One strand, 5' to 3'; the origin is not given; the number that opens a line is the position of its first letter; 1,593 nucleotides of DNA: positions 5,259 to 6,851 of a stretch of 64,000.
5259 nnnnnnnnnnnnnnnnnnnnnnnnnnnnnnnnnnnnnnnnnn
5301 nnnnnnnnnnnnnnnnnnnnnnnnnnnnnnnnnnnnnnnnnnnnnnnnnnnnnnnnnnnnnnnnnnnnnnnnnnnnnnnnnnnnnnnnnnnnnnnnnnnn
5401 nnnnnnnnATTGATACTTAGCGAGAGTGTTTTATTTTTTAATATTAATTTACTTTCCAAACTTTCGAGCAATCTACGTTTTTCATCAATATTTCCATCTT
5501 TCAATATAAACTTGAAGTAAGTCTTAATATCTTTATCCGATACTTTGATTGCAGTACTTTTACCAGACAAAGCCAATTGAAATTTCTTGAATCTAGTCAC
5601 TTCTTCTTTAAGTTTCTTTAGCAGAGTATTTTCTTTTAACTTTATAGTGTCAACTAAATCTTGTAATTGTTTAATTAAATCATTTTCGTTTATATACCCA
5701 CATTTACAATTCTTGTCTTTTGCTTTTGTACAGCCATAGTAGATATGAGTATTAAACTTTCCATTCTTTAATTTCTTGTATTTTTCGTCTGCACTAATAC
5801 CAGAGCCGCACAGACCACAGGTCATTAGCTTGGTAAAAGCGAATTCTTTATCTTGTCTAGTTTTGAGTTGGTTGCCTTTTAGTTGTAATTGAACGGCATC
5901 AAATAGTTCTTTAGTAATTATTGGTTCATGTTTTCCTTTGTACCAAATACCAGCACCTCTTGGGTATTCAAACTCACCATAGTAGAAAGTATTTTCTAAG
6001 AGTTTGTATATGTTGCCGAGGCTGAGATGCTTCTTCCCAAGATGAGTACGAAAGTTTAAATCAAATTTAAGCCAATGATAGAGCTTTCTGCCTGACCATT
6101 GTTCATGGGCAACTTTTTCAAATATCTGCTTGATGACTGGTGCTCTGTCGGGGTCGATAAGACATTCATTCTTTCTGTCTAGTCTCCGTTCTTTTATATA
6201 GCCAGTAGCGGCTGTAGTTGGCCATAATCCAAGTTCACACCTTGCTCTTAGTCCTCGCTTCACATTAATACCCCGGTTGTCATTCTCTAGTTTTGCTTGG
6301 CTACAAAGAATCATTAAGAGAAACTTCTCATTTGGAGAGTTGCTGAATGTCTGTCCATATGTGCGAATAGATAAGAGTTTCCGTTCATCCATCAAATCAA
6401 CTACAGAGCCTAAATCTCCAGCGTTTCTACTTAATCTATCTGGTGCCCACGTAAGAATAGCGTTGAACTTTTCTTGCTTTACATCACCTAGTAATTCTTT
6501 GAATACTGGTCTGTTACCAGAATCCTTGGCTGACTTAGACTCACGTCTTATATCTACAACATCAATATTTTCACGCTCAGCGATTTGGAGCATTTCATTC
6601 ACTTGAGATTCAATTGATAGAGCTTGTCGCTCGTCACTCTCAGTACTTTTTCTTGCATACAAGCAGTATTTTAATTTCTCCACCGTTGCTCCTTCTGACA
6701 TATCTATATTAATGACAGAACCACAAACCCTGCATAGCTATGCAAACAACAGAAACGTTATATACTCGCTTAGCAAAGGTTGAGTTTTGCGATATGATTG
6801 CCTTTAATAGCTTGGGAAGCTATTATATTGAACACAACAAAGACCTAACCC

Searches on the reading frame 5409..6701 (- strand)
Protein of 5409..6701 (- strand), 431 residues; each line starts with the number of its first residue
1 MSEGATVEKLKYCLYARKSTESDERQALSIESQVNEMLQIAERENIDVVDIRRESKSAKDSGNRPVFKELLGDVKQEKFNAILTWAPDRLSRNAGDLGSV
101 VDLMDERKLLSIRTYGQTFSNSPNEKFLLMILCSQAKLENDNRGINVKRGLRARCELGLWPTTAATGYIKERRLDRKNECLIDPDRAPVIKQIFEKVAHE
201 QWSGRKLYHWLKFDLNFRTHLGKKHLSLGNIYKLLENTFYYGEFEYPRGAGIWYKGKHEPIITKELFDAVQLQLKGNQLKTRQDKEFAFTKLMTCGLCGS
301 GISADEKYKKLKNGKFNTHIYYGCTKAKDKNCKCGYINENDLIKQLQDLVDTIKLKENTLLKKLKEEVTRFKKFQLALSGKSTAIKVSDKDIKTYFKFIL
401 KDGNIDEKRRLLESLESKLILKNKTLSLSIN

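Call 15: search_protein_families(library=pfam, proteins=[window:5409-6701:-], max_evalue=0.01)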
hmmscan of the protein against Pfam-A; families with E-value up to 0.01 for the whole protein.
window:5409-6701:- (431 aa): 3 families
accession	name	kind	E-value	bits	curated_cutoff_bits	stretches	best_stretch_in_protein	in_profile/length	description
PF00239.26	Resolvase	-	2.7e-20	73.4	23.3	1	14-155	3-140/145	Resolvase, N terminal domain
PF07508.19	Recombinase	-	2.5e-14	53.8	21.1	1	184-277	1-102/102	Recombinase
PF13408.12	Zn_ribbon_recom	-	2e-08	34.9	25.3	1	289-346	2-53/58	Recombinase zinc beta ribbon domain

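Call 16: search_protein_families(library=phrogs, proteins=[window:5409-6701:-], max_evalue=0.001)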
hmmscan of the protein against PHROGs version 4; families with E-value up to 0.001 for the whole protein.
window:5409-6701:- (431 aa): 2 families
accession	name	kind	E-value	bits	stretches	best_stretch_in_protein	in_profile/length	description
phrog_95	-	integration and excision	1.1e-62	213.6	1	7-375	85-450/651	integrase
phrog_125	-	DNA, RNA and nucleotide metabolism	1.3e-18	68.4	1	7-275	17-249/254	DNA invertase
